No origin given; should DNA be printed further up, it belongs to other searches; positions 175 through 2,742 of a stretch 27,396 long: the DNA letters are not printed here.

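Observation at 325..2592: Compact nuclease-STAND (NACHT-like) protein: candidate single-gene antiphage sensor with an unassigned C-terminal domain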

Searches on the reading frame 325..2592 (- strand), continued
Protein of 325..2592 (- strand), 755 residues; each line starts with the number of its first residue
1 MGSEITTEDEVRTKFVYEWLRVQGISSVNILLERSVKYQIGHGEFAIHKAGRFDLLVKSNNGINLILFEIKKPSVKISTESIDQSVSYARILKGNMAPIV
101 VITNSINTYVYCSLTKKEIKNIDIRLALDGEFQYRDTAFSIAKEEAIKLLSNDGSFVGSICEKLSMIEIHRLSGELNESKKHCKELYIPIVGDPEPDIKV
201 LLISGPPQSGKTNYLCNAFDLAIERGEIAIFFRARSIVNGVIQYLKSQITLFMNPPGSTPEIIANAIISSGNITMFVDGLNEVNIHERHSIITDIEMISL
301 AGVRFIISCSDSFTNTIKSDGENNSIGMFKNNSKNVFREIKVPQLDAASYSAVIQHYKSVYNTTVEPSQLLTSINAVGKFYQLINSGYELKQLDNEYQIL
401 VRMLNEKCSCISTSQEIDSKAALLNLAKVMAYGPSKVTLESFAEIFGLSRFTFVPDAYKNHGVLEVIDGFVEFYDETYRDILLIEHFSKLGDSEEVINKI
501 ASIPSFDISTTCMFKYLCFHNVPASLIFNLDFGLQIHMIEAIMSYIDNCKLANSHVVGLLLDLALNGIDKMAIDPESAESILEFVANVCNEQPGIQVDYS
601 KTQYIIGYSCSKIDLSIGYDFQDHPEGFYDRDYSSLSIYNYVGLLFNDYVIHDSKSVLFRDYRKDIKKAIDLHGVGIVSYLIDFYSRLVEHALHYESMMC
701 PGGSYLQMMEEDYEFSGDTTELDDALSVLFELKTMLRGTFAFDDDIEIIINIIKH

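Call 39: list_cluster_members(proteins=[P0001, P0005, P0006, P0012])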
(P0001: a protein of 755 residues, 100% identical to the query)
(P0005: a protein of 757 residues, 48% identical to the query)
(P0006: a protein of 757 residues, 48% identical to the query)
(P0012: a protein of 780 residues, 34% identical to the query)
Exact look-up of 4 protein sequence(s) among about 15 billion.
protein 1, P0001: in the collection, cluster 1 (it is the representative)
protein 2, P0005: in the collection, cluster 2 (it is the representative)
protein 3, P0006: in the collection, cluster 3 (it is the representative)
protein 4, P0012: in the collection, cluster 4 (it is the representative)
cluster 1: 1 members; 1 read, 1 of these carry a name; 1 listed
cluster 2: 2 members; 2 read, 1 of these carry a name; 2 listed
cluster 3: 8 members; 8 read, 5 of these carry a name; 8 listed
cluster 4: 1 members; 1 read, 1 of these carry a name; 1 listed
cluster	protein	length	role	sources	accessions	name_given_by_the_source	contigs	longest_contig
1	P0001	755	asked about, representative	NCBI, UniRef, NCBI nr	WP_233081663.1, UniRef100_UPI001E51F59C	type I restriction enzyme HsdR N-terminal domain-containing protein [Rheinheimera soli] | type I restriction enzyme HsdR N-terminal domain-containing protein n=1 Tax=Rheinheimera ...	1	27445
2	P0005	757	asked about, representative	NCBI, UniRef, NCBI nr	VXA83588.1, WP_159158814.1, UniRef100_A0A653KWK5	hypothetical protein AERO8C_150263 [Aeromonas veronii] | Type I restriction enzyme R protein N-terminal domain-containing protein n=1 ... | type I restriction enzyme HsdR N-terminal domain-containing protein [Aeromonas veronii]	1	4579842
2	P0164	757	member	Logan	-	-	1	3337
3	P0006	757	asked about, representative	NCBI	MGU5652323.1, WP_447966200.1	type I restriction enzyme HsdR N-terminal domain-containing protein [Aeromonas ...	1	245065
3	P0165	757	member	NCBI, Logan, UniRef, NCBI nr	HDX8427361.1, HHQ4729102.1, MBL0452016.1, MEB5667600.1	type I restriction enzyme HsdR N-terminal domain-containing protein [Aeromonas veronii] | type I restriction enzyme HsdR N-terminal domain-containing protein n=1 Tax=Aeromonas ... | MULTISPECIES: type I restriction enzyme HsdR N-terminal domain-containing protein ...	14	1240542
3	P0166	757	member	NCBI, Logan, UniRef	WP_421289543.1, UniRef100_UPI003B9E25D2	type I restriction enzyme HsdR N-terminal domain-containing protein [Aeromonas veronii] | type I restriction enzyme HsdR N-terminal domain-containing protein n=1 Tax=Aeromonas ...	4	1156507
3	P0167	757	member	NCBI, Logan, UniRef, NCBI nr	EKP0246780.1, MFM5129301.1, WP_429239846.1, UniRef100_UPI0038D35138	type I restriction enzyme HsdR N-terminal domain-containing protein [Aeromonas veronii] | type I restriction enzyme HsdR N-terminal domain-containing protein n=1 Tax=Aeromonas ...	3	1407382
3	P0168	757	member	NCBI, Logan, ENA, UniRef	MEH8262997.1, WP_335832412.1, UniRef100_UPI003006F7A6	type I restriction enzyme HsdR N-terminal domain-containing protein [Aeromonas veronii] | type I restriction enzyme HsdR N-terminal domain-containing protein n=1 Tax=Aeromonas ...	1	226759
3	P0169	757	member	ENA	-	-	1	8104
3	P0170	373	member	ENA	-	-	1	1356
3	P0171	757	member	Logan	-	-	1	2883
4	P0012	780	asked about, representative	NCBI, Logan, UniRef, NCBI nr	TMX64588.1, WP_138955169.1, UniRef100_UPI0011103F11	type I restriction enzyme HsdR N-terminal domain-containing protein [Vibrio rotiferianus] | type I restriction enzyme HsdR N-terminal domain-containing protein n=1 Tax=Vibrio ...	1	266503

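Call 46: search_dna_similar(query=window:325-2592:-, collection=phages, mode=protein, max_rows=20, max_evalue=0.001)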
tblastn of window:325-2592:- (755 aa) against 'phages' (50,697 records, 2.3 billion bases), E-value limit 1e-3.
No match.

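Call 47: search_dna_similar(query=window:325-2592:-, collection=plasmids, mode=protein, max_rows=20, max_evalue=0.001)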
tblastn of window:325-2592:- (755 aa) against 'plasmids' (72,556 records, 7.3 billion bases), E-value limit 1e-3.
Records with a match: 2; places in all: 2; records where one place covers at least 80% of the query: 0.
Best place of each record, by identity: <60% 2.
By first word of the organism name: Massilia 1; Rhizobium 1.
By predicted mobility (MOB-suite, as given by PLSDB): non-mobilizable 1; conjugative 1.
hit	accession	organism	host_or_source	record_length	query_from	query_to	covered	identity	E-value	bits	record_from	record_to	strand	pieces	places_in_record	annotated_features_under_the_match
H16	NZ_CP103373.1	Massilia sp. H6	Whole genome of bacteria,soil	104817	6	245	32%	32.0%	4e-25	120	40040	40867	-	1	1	type I restriction enzyme HsdR N-terminal domain-containing protein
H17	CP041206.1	Rhizobium sp. NIBRBAC000502774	Genome assembly,Coal mine soil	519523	39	215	23%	26.2%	2e-4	53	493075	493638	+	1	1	hypothetical protein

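Call 59: find_related_loci(query=A1, collection=genome_contigs, flank=10000)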
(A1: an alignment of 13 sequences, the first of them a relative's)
Query A1 (755 aa) in genome_contigs; peptide patterns used: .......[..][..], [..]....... (x = any residue, [..] = any of these).
29 stretches matched a pattern; 1 encode a relative of the query (tblastn E <= 1e-3); 1 distinct loci.
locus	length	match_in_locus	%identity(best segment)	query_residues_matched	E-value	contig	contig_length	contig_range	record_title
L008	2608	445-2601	49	7-722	0e+0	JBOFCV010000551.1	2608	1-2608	MAG: Turicibacter sp. isolate WFFMC_MAG_167 k139_6589965_flag=1_multi=1.9737_len=2608, whole genome shotgun sequence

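Call 63: find_related_loci(query=A1, collection=metagenome_contigs, flank=10000)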
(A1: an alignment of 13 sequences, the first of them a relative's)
Query A1 (755 aa) in metagenome_contigs; peptide patterns used: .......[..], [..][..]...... (x = any residue, [..] = any of these).
167 stretches matched a pattern, but none encodes a relative of the query by tblastn (E <= 1e-3).

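Call 67: find_encoding_contigs(protein=P0018, flank=10000, max_places=2)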
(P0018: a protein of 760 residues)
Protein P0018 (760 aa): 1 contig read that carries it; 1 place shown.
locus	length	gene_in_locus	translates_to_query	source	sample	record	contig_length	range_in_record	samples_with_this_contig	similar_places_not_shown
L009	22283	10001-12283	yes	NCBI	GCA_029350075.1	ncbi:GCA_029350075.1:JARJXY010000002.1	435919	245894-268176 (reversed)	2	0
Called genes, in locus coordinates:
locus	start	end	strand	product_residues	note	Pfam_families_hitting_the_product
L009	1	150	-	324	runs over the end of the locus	PF14715:FixP_N, PF00034:Cytochrom_C (weak), PF13442:Cytochrome_CBB3, PF00034:Cytochrom_C (weak), PF13442:Cytochrome_CBB3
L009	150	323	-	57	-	PF05545:FixQ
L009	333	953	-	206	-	PF02433:FixO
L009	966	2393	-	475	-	PF00115:COX1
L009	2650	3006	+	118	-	-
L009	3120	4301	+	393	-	PF08495:FIST, PF10442:FIST_C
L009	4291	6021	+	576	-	PF00512:HisKA, PF02518:HATPase_c, PF00072:Response_reg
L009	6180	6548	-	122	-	PF12472:DUF3693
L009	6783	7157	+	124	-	-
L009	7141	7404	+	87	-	PF05707:Zot (weak)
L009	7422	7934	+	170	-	-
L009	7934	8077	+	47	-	-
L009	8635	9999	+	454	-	-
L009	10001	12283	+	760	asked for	PF13588:HSDR_N_2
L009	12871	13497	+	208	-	-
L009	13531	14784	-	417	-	-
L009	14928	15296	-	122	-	-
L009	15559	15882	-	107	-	-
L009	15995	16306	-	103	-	PF12321:DUF3634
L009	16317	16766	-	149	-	PF06303:MatP, PF17414:MatP_C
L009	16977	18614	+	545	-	PF13654:AAA_32, PF05362:Lon_C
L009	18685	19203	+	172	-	PF07977:FabA, PF22818:ApeI-like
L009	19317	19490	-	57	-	PF04957:RMF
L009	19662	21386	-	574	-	PF11949:DUF3466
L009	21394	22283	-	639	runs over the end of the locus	PF00005:ABC_tran, PF02463:SMC_N (faint), PF03193:RsgA_GTPase (faint), PF13175:AAA_15 (faint), PF13191:AAA_16 (faint), PF12848:ABC_tran_Xtn, PF00005:ABC_tran, PF16326:ABC_tran_CTD, +11 more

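Call 68: find_encoding_contigs(protein=P0019, flank=10000, max_places=2)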
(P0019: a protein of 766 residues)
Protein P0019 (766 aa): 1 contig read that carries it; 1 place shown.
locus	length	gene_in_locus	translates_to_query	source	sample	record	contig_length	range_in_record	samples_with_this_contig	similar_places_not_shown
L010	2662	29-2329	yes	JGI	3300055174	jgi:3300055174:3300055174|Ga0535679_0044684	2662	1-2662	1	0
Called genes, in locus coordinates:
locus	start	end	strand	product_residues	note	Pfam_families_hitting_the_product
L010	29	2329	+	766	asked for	PF13588:HSDR_N_2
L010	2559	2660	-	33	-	?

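Call 69: find_encoding_contigs(protein=P0020, flank=10000, max_places=2)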
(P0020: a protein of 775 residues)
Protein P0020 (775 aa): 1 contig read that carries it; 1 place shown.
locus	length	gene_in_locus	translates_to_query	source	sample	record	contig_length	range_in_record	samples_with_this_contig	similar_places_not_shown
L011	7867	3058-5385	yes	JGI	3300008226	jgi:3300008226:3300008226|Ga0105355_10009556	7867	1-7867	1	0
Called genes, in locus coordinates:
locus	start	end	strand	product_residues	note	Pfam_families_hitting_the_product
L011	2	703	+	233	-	?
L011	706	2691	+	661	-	PF02463:SMC_N (weak), PF13476:AAA_23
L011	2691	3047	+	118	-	PF08870:DndE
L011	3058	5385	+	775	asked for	PF13588:HSDR_N_2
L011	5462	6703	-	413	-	PF14072:DndB (weak)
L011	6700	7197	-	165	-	-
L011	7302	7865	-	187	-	?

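Call 70: find_encoding_contigs(protein=P0022, flank=10000, max_places=2)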
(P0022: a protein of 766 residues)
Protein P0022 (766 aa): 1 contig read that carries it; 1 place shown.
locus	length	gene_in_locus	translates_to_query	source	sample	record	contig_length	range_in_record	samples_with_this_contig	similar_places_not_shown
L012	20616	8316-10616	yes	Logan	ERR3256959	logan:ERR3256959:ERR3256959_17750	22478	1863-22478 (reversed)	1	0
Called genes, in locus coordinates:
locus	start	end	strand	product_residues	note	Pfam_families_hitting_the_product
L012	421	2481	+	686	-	-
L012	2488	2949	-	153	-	-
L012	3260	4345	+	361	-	PF14072:DndB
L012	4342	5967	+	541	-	PF01507:PAPS_reduct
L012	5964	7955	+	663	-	PF02463:SMC_N (weak), PF13175:AAA_15, PF13476:AAA_23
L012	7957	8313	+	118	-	PF08870:DndE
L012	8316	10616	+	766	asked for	PF13588:HSDR_N_2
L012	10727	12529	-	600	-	PF03235:GmrSD_N, PF07510:GmrSD_C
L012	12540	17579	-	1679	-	PF01935:DUF87, PF10412:TrwB_AAD_bind (faint)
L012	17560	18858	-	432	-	-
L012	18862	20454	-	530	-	-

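Call 76: search_protein_families(library=padloc, proteins=[L001:18563-19879:+, L001:19879-20670:+, L002:12340-12969:-, L002:13279-14121:-, L002:14134-14877:-, L006:7324-9000:+, L006:9000-9944:+, L009:8635-9999:+, L007:13360-14631:-, L007:12362-13357:-], max_evalue=0.001)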
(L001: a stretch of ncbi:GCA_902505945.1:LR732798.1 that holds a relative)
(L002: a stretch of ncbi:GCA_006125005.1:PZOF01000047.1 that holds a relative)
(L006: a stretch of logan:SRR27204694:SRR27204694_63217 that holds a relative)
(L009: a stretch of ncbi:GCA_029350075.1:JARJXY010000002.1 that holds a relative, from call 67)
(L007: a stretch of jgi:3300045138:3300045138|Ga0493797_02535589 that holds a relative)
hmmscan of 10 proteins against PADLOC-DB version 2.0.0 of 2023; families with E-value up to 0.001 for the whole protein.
L001:18563-19879:+ (438 aa): 100 families (the best 25 are shown)
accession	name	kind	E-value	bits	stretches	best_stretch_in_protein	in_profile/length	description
PDLC00269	PtuA1|PtuA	-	5.8e-149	495.1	1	10-426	1-429/446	AAA ATPase domain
PDLC00295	PtuA1|PtuA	-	6.4e-65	218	1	10-425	1-417/451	AAA ATPase domain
PDLC03660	mREase_IV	-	3.4e-50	169.3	1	146-410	126-396/431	Type IV methyl-directed restriction enzyme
PDLC00304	PtuA1|PtuA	-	1e-47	161.3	1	9-424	9-412/444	AAA ATPase domain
PDLC00271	PtuA1|PtuA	-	4.3e-42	143.1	1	10-424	1-395/421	AAA ATPase domain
PDLC00278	PtuA1|PtuA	-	9.2e-42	141.8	2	187-401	180-387/436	AAA ATPase domain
PDLC00292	PtuA1|PtuA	-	6.6e-41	138.5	1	10-350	307-595/726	AAA ATPase domain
PDLC00301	PtuA1|PtuA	-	7e-40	135.3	1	10-403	1-388/429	AAA ATPase domain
PDLC00277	PtuA1|PtuA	-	1.3e-33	114.9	2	179-353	169-344/423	AAA ATPase domain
PDLC02913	ATPase_I-A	-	3.9e-33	113.3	1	233-351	310-420/508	-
PDLC00298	PtuA1|PtuA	-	1.9e-32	110.9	2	244-351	237-339/423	AAA ATPase domain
PDLC00267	PtuA1|PtuA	-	2e-32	110.9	1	10-350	1-342/438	AAA ATPase domain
PDLC00288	PtuA1|PtuA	-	3.9e-31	106.4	1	10-350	312-606/733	AAA ATPase domain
PDLC00279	PtuA1|PtuA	-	1.5e-30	104.7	2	250-352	229-326/416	AAA ATPase domain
PDLC00299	PtuA1|PtuA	-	3.4e-30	103.5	1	229-350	319-434/535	AAA ATPase domain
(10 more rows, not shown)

L001:19879-20670:+ (263 aa): 68 families (the best 25 are shown)
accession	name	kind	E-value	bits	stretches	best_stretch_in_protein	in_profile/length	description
PDLC00340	PtuB1|PtuB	-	7.6e-82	272.9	1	1-261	1-266/268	Unknown function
PDLC00317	PtuB1|PtuB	-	2.1e-36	124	2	7-130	7-126/244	Unknown function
PDLC00324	PtuB1|PtuB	-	3.4e-21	73.9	1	32-240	14-202/209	Unknown function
PDLC02924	HNH_I-A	-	1.1e-20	72.5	1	30-237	16-192/198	-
PDLC00358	PtuB1|PtuB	-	3.8e-20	70.5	2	36-146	20-131/215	Unknown function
PDLC00337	PtuB1|PtuB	-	4e-19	67.4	1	49-222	44-187/216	Unknown function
PDLC00336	PtuB1|PtuB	-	9.3e-18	62.8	1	4-111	8-115/250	Unknown function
PDLC03661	mREase_IV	-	3.6e-16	57.6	1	36-130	33-126/249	Type IV methyl-directed restriction enzyme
PDLC00315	PtuB1|PtuB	-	3.7e-16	57.6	1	47-113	16-82/227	Unknown function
PDLC00342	PtuB1|PtuB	-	9.7e-16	55.9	2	50-131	36-115/247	Unknown function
PDLC00292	PtuA1|PtuA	-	2.4e-15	54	1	48-244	45-240/726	AAA ATPase domain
PDLC00339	PtuB1|PtuB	-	3.9e-15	54.4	1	20-248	22-246/261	Unknown function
PDLC00351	PtuB1|PtuB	-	7.9e-14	50.2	1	31-111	26-109/195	Unknown function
PDLC00316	PtuB1|PtuB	-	1.5e-13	49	1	50-251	50-265/301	Unknown function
PDLC00326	PtuB1|PtuB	-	1.6e-13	49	1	29-201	15-165/197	Unknown function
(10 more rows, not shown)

L002:12340-12969:- (209 aa): 0 families

L002:13279-14121:- (280 aa): 1 family
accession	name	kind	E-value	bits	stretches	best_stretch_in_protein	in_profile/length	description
PDLC03656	mREase_IV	-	1.3e-06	26.3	1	194-254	203-260/277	Type IV methyl-directed restriction enzyme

L002:14134-14877:- (247 aa): 1 family
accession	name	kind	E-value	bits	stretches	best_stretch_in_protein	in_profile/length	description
PDLC04132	HNH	-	3.9e-08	30.8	1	81-160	90-163/286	-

L006:7324-9000:+ (558 aa): 1 family
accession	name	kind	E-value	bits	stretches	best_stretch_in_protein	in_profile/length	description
PDLC02811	DpdB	-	5.4e-11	39.9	1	6-112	5-108/370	DpdB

L006:9000-9944:+ (314 aa): 1 family
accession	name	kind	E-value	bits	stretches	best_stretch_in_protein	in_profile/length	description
PDLC00973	Cas9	-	0.00035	17.2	1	179-223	615-659/830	CRISPR subtype II RNA-guided endonuclease Cas9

L009:8635-9999:+ (454 aa): 0 families

L007:13360-14631:- (423 aa): 1 family
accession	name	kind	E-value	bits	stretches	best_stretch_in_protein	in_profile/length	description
PDLC02204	MzaB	-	8.1e-07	25.8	1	24-163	26-162/500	-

L007:12362-13357:- (331 aa): 0 families

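Call 83: search_protein_families(library=pfam, alignment_id=A5, max_evalue=0.01)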
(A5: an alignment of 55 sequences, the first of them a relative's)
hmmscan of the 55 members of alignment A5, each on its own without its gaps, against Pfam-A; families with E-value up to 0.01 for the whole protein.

A. member 1, P0001 (755 aa): 2 families
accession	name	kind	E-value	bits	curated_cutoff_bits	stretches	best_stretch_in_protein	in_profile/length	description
PF13588.12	HSDR_N_2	-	2.2e-10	41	25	1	8-119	2-103/110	Type I restriction enzyme R protein N terminus (HSDR_N)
PF04313.20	HSDR_N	-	0.0018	18.6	25.1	1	50-117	125-196/198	Type I restriction enzyme R protein N terminus (HSDR_N)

B. families by the number of members that match (of 55 scanned): 32 families (the first 25 are shown)
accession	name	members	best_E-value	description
PF13588.12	HSDR_N_2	55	1.3e-13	Type I restriction enzyme R protein N terminus (HSDR_N)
PF04313.20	HSDR_N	42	6.1e-09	Type I restriction enzyme R protein N terminus (HSDR_N)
PF24883.2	NPHP3_N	31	8.1e-09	Nephrocystin 3, N-terminal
PF13401.12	AAA_22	19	6.3e-06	AAA domain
PF01637.24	ATPase_2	18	2e-07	ATPase domain predominantly from Archaea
PF05729.18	NACHT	13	3.8e-07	NACHT domain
PF13191.12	AAA_16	13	6.3e-06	AAA ATPase domain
PF25199.1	nSTAND_NTPase5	8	2.7e-07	Novel STAND NTPase 5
PF20720.3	nSTAND3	7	2.1e-05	Novel STAND NTPase 3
PF13646.12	HEAT_2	6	0.00022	HEAT repeats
PF20703.3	nSTAND1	6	0.0008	Novel STAND NTPase 1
PF00004.35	AAA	4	5.3e-05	ATPase family associated with various cellular activities (AAA)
PF04851.21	ResIII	2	4e-05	Type III restriction enzyme, res subunit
PF02985.28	HEAT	2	0.00051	HEAT repeat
PF01695.23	IstB_IS21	2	0.0012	IstB-like ATP binding protein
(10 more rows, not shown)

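Call 88: find_encoding_contigs(protein=P0021, flank=10000, max_places=2)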
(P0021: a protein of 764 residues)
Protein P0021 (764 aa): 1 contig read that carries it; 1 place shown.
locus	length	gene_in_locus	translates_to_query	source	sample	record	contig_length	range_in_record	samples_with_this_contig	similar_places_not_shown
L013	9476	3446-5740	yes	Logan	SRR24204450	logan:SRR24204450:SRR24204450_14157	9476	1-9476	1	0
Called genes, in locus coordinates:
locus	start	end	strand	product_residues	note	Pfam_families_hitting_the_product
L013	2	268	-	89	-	?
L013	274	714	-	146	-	PF17891:FluMu_N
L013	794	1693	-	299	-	PF10124:Mu-like_gpT, PF25209:Phage_capsid_4 (faint)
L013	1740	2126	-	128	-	-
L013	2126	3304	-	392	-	PF10123:Mu-like_Pro_N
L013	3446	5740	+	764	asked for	PF13588:HSDR_N_2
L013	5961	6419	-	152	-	PF05069:Phage_tail_S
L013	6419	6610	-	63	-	-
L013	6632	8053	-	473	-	PF04233:Phage_Mu_F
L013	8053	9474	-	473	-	?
